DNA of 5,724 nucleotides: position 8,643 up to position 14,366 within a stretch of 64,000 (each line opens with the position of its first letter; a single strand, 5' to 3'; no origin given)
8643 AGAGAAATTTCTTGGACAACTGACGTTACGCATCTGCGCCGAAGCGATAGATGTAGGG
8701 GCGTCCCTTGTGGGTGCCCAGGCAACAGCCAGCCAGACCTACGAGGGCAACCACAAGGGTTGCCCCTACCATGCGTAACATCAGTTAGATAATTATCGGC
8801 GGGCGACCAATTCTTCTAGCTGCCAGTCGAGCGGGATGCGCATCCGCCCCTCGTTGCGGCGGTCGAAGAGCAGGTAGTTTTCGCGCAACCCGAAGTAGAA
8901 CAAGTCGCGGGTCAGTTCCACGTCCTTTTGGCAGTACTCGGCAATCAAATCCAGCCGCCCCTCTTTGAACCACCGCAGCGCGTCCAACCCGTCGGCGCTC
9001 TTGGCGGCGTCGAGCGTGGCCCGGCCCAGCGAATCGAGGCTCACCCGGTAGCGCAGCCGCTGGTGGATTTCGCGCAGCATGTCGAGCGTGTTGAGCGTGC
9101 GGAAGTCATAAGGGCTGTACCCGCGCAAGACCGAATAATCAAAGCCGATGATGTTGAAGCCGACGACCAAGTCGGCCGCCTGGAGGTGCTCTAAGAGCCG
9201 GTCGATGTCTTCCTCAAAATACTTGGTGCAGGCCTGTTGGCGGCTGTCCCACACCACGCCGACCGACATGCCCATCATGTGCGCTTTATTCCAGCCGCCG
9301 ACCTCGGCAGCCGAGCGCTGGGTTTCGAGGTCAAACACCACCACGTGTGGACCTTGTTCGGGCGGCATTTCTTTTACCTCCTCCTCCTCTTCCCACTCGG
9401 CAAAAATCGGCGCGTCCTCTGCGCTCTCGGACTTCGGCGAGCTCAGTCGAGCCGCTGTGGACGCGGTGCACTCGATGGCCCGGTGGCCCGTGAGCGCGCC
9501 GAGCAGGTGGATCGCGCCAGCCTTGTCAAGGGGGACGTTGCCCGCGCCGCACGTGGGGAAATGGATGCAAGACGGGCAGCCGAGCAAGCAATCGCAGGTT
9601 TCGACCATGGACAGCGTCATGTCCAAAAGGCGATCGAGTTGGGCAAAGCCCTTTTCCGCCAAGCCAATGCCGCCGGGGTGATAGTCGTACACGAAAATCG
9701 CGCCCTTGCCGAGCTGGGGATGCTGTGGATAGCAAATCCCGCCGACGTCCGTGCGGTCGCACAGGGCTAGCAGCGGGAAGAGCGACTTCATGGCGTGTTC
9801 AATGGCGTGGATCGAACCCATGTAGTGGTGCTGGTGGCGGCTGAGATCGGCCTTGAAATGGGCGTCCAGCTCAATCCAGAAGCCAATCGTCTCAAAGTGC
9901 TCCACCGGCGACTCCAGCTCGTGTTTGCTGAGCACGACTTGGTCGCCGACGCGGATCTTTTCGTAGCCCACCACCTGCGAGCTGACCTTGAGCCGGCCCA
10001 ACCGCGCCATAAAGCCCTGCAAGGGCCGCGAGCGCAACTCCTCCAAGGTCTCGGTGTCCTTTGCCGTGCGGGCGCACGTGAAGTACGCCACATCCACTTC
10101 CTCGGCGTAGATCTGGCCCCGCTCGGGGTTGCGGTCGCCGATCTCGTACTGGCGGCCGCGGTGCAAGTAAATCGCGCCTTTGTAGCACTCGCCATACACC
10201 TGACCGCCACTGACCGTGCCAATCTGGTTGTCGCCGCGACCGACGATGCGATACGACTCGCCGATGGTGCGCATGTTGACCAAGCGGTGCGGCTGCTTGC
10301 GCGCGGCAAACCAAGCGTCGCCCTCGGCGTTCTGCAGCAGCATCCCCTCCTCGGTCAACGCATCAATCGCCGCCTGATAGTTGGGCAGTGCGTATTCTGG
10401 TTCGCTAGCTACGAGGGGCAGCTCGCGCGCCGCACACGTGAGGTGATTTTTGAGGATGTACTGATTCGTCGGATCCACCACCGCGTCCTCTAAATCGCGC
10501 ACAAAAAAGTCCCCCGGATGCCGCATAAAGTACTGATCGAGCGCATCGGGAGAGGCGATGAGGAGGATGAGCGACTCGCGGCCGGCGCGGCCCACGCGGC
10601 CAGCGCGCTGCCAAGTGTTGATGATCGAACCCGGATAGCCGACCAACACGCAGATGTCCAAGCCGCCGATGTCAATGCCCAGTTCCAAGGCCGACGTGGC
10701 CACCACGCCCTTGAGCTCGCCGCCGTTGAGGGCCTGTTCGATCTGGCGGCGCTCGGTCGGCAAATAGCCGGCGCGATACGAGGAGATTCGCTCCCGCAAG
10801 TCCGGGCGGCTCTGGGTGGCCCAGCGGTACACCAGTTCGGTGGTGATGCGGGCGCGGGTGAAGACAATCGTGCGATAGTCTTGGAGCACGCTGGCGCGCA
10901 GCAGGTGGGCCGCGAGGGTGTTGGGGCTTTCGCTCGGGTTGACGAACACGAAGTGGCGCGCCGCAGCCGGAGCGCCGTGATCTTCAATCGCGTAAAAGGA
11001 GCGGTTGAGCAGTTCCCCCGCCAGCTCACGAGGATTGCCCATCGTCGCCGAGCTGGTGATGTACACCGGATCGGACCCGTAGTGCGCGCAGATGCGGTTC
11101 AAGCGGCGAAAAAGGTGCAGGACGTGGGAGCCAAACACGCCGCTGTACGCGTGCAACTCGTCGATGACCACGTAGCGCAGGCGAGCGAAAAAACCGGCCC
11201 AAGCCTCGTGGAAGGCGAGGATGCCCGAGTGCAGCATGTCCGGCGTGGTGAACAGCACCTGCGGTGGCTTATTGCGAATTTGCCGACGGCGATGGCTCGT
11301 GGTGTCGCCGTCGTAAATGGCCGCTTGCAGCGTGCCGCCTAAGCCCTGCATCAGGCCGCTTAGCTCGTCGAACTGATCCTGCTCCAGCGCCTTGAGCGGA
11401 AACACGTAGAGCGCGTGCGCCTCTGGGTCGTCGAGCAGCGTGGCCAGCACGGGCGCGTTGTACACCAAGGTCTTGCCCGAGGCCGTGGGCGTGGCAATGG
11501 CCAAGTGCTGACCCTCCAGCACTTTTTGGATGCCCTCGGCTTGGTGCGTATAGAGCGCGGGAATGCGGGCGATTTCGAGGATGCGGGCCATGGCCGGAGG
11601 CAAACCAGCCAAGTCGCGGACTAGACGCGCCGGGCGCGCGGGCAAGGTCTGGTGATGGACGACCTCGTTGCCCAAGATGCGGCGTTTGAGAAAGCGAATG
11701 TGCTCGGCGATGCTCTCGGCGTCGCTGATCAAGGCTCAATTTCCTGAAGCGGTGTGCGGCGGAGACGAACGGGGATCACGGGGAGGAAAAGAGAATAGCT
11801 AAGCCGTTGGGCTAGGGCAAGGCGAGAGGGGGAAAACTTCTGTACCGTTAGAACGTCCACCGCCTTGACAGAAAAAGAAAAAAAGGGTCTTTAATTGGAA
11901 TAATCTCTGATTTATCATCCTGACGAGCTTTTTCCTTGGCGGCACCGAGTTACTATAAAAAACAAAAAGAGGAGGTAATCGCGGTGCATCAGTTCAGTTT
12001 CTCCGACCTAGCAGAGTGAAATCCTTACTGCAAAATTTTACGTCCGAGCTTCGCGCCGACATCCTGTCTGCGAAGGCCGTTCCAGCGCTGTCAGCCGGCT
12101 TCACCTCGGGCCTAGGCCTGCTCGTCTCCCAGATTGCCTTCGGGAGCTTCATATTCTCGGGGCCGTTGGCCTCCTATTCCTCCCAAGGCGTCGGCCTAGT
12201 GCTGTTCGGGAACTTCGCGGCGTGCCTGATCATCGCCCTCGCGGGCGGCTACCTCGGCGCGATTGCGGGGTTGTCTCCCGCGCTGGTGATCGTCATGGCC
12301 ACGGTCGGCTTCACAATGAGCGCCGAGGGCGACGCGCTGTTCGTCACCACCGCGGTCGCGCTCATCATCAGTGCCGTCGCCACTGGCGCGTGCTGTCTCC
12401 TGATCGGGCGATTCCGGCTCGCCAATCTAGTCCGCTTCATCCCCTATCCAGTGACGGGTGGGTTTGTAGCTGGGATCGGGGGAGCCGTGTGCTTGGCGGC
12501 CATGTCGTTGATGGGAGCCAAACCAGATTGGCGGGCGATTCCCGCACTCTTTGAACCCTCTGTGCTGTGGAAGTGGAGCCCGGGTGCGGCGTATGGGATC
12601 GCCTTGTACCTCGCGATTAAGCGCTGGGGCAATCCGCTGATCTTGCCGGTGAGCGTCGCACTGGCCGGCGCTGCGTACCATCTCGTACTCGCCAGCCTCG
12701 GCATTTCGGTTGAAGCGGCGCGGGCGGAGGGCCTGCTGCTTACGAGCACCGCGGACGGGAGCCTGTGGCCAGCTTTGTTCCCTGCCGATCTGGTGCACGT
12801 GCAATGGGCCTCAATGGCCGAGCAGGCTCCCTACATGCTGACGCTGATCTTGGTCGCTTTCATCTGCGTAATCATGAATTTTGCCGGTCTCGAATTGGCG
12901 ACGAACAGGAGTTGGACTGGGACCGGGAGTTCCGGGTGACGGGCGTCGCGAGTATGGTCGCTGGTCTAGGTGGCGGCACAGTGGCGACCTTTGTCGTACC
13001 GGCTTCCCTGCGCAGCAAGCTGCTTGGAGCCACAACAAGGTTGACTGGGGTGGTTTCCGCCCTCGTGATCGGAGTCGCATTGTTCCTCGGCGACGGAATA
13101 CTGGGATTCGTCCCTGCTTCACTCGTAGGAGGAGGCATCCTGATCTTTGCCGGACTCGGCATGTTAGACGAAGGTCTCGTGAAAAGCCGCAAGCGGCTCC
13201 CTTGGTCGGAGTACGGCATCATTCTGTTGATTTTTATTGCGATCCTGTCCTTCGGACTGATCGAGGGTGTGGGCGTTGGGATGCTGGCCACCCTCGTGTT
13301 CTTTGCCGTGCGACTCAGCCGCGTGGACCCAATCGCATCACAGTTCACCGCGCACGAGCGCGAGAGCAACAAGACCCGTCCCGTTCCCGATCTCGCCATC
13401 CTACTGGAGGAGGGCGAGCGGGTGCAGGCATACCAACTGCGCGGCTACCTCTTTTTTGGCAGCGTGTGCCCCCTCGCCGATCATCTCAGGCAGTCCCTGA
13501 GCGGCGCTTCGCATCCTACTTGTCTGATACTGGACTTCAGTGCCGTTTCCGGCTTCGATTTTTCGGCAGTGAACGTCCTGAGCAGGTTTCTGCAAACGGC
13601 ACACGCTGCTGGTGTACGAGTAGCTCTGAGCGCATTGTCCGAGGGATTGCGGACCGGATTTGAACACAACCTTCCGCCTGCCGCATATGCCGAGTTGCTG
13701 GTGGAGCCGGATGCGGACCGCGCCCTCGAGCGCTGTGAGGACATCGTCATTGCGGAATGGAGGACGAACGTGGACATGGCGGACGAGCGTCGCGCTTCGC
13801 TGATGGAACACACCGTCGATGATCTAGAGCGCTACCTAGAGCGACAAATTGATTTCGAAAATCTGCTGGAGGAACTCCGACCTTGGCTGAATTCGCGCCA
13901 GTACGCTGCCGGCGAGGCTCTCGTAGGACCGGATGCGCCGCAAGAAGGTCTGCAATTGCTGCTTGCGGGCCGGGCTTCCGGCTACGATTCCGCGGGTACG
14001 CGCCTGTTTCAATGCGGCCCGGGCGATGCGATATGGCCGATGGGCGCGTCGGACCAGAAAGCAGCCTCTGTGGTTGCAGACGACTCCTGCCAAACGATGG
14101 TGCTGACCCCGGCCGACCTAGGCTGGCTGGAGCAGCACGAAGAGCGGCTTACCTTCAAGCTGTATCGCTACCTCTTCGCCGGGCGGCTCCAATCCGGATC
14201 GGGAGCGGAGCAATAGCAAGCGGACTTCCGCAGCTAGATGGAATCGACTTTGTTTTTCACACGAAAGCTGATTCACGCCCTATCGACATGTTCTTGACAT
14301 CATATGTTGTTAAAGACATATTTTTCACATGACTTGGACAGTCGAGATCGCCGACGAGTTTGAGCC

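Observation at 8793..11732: MrfA/YprA-like DEXH helicase + DUF1998 fused in one polypeptide to a DEDDy 3'-5' exonuclease domain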

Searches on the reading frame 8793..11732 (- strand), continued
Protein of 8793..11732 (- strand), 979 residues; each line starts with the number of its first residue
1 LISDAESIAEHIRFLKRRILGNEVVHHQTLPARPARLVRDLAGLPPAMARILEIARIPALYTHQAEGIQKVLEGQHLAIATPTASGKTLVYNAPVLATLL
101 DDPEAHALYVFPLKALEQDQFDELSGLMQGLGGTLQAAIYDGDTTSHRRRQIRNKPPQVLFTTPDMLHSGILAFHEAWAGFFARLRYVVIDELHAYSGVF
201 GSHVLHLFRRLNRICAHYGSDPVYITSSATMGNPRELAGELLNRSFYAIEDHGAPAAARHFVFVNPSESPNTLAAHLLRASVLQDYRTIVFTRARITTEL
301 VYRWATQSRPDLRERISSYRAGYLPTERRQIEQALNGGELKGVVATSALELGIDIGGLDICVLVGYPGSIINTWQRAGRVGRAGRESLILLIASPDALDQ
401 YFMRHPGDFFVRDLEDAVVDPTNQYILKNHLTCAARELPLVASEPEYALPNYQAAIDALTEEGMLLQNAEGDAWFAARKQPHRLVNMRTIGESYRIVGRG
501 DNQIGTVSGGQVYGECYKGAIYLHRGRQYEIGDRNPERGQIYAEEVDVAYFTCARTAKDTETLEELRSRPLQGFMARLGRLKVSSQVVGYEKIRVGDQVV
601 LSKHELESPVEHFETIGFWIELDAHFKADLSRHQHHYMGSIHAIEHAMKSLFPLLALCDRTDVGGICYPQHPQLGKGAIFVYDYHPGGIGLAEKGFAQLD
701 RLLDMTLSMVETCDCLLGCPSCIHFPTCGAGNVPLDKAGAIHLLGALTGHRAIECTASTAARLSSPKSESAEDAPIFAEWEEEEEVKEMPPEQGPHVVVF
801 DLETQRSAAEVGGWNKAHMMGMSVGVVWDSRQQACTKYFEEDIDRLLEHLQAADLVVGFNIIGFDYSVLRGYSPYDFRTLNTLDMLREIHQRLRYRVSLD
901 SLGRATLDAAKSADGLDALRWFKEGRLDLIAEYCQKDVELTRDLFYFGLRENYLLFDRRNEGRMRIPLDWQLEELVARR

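Call 50: search_protein_families(library=pfam, proteins=[P0145, P0175], max_evalue=0.1)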
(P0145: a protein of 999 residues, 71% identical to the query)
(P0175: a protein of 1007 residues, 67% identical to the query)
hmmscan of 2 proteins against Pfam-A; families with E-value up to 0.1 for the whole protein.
P0145 (999 aa): 9 families
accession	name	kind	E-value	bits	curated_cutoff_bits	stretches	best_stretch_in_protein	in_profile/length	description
PF00270.35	DEAD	-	7e-32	110.9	26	1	68-239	2-163/167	DEAD/DEAH box helicase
PF09369.15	MZB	-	3.4e-20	72.9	24.2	1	651-730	1-80/80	MrfA Zn-binding domain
PF00271.37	Helicase_C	-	1e-14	55.1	23.5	1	284-390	10-110/110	Helicase conserved C-terminal domain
PF22982.3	WHD_HRQ1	-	7e-11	43.4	27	1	425-496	1-70/70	ATP-dependent helicase HRQ1, winged helix domain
PF13482.12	RNase_H_2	-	8.4e-06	26.3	22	1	817-947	15-161/165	RNase_H superfamily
PF04851.21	ResIII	-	2.6e-05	24.6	22.5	1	66-204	4-139/164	Type III restriction enzyme, res subunit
PF10108.15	DNA_pol_B_exo2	-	0.01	16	24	1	875-943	99-166/213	Predicted 3'-5' exonuclease related to the exonuclease domain of PolB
PF22590.2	Cas3-like_C_2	-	0.047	14.4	27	0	321-390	31-105/106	CRISPR-associated nuclease/helicase Cas3, C-terminal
PF01612.26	DNA_pol_A_exo1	-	0.071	13.3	23.6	0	845-948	65-166/173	3'-5' exonuclease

P0175 (1007 aa): 9 families
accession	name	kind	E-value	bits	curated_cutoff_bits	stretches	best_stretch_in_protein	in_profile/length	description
PF00270.35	DEAD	-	1.1e-31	110.3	26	1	55-226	2-163/167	DEAD/DEAH box helicase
PF09369.15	MZB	-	4.2e-21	75.9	24.2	1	638-717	1-80/80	MrfA Zn-binding domain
PF00271.37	Helicase_C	-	2.5e-15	57.1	23.5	1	274-376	11-109/110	Helicase conserved C-terminal domain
PF22982.3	WHD_HRQ1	-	1.3e-11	45.8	27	1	412-483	1-70/70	ATP-dependent helicase HRQ1, winged helix domain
PF04851.21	ResIII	-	3.6e-07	30.7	22.5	1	53-191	4-139/164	Type III restriction enzyme, res subunit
PF13482.12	RNase_H_2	-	8.9e-06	26.2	22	1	811-941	15-161/165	RNase_H superfamily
PF22590.2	Cas3-like_C_2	-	0.026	15.3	27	1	305-377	28-105/106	CRISPR-associated nuclease/helicase Cas3, C-terminal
PF01612.26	DNA_pol_A_exo1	-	0.043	14.1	23.6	1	853-941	80-165/173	3'-5' exonuclease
PF10108.15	DNA_pol_B_exo2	-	0.079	13.1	24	0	892-937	120-166/213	Predicted 3'-5' exonuclease related to the exonuclease domain of PolB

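Call 53: list_cluster_members(proteins=[window:8793-11732:-, P0131, P0145, P0147, P0157, P0183, P0185, P0188, P0211, P0216])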
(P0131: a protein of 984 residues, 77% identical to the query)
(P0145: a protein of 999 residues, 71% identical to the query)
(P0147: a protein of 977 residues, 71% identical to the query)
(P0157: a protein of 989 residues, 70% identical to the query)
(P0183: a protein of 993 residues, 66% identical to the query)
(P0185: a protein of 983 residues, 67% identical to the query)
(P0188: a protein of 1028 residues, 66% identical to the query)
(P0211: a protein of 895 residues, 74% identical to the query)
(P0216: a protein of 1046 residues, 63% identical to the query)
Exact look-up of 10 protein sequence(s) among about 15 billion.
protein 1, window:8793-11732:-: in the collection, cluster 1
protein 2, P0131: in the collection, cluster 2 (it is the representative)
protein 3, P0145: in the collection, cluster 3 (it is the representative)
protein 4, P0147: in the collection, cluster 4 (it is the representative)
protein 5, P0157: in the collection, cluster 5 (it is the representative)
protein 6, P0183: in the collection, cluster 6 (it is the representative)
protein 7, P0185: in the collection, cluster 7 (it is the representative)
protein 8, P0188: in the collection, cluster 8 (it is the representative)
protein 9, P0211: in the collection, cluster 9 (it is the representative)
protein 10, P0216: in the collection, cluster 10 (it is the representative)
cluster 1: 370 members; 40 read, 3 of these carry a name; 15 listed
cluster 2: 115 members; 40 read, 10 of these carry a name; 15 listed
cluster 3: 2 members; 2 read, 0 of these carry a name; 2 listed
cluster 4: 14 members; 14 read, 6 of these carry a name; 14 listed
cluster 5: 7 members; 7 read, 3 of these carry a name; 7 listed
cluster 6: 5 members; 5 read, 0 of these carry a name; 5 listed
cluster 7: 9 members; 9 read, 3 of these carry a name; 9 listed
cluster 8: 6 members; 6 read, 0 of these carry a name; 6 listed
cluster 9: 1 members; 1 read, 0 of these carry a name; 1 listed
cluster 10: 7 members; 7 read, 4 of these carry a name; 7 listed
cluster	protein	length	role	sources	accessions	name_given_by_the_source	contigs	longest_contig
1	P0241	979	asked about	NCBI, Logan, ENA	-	-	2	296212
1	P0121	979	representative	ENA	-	-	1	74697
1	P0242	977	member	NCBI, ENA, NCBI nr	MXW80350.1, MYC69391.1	MAG: DEAD/DEAH box helicase [Gemmatimonadetes bacterium] | DEAD/DEAH box helicase [Gemmatimonadota bacterium]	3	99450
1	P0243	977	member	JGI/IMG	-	DEAD/DEAH box helicase domain-containing protein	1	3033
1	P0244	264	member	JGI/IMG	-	DEAD/DEAH box helicase domain-containing protein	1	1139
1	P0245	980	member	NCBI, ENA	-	-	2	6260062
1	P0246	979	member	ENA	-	-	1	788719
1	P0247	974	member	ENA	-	-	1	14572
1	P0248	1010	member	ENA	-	-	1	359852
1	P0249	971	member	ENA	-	-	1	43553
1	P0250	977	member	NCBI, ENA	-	-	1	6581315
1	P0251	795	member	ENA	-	-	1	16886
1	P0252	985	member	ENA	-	-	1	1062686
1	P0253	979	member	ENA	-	-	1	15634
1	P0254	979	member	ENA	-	-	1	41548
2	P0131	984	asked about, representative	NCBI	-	-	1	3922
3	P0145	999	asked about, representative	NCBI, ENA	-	-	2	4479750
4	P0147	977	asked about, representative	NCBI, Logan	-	-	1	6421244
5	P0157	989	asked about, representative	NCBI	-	-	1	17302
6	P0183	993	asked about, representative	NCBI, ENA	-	-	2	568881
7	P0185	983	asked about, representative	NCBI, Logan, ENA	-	-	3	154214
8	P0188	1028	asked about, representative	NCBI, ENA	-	-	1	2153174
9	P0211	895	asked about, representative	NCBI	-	-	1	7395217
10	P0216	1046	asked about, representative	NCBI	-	-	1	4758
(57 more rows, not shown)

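Call 78: predict_structure(alignment_id=A3)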
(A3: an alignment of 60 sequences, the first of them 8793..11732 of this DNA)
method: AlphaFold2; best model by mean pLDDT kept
length: 979 residues; sequences in the alignment: 60
mean_pLDDT: 87.8   pTM: 0.85
mean pLDDT of the five models: 87.8, 86.4, 86.2, 86.2, 86.0
residues with pLDDT >= 90: 605; 70-90: 302; 50-70: 34; < 50: 38
segments of 3 or more residues with pLDDT < 50: 1-4, 763-792
pLDDT, mean of each block of 10 residues (from residue 1): 62 92 92 90 88 93 95 96 79 96 96 79 93 93 90 96 95 96 98 91 97 98 93 94 96 89 91 93 93 84 89 90 76 85 75 70 85 82 86 86 88 90 94 97 90 93 92 92 88 86 81 84 87 89 92 88 94 91 92 82 89 95 93 93 91 85 90 94 93 94 92 81 66 77 93 67 44 39 35 79 94 91 96 95 95 95 93 90 93 86 93 89 94 96 96 91 90 86
secondary structure, 60 per line:
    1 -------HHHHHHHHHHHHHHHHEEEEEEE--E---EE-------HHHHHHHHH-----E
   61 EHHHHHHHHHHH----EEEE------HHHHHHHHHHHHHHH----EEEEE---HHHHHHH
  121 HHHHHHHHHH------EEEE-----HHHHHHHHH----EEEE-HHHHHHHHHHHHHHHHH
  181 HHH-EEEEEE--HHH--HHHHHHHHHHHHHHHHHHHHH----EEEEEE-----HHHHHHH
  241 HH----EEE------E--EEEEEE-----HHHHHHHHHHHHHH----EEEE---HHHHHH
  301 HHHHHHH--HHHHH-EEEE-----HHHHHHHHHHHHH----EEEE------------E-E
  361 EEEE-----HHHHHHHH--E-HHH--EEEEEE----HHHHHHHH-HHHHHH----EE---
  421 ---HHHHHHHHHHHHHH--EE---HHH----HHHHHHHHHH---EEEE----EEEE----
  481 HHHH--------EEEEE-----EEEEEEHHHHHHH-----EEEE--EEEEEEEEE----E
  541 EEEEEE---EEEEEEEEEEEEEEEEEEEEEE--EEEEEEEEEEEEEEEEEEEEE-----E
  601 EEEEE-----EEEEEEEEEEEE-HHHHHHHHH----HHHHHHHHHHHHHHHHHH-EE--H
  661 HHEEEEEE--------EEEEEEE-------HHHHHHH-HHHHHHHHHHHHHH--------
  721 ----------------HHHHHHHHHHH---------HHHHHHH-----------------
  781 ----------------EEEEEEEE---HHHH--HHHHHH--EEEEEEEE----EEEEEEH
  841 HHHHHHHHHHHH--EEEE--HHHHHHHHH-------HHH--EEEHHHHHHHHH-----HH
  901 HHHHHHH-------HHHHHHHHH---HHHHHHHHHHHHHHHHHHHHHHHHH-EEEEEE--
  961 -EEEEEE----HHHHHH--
elements in order (helices of 4 or more, strands of 3 or more residues): H8-23 E24-30 H46-54 H62-72 E77-80 H87-101 E106-110 H114-130 E137-140 H146-154 E159-162 H164-183 E185-190 H198-218 E223-228 H234-242 E247-249 E259-264 H270-283 E288-291 H295-307 H310-314 E316-319 H325-337 E342-345 E360-364 H370-377 E387-392 H397-404 H406-411 H424-437 H452-461 E465-468 E473-476 H481-484 E493-497 E503-508 H509-515 E521-524 E527-535 E540-546 E550-571 E574-594 E600-605 E611-622 H624-632 H637-654 E663-668 E677-683 H691-697 H699-712 H737-747 H757-763 E797-804 H808-811 H814-819 E822-829 E834-839 H840-852 E855-858 H861-869 E882-884 H885-893 H899-907 H915-923 H927-951 E953-958 E962-967 H972-977

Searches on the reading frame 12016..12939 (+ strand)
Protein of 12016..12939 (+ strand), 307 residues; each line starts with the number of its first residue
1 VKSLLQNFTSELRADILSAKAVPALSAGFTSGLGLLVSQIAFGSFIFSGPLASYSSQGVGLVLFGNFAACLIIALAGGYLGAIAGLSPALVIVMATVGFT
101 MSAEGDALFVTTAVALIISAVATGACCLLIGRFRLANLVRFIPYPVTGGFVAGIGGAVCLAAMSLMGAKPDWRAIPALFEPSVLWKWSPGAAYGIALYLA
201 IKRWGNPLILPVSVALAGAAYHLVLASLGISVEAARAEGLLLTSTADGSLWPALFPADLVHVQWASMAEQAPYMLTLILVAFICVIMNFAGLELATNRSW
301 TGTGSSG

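Call 52: search_protein_families(library=pfam, proteins=[window:12016-12939:+], max_evalue=0.001)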
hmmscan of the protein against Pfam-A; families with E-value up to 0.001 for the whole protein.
window:12016-12939:+ (307 aa): 1 family
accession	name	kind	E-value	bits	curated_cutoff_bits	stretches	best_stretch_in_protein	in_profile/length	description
PF00916.26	Sulfate_transp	-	1.4e-07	31.1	23.2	1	27-284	7-258/380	Sulfate permease family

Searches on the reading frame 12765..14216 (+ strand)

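Call 52: search_protein_families(library=pfam, proteins=[window:12765-14216:+], max_evalue=0.001)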
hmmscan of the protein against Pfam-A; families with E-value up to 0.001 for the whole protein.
window:12765-14216:+ (483 aa): 3 families
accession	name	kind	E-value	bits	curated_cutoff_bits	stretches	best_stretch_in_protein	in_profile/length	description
PF00916.26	Sulfate_transp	-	1.2e-09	37.8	23.2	1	47-150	271-374/380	Sulfate permease family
PF01740.26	STAS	-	3.5e-09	36.8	22.6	1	214-297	4-86/106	STAS domain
PF13466.11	STAS_2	-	1.1e-05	26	29.2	1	239-298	13-73/80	STAS domain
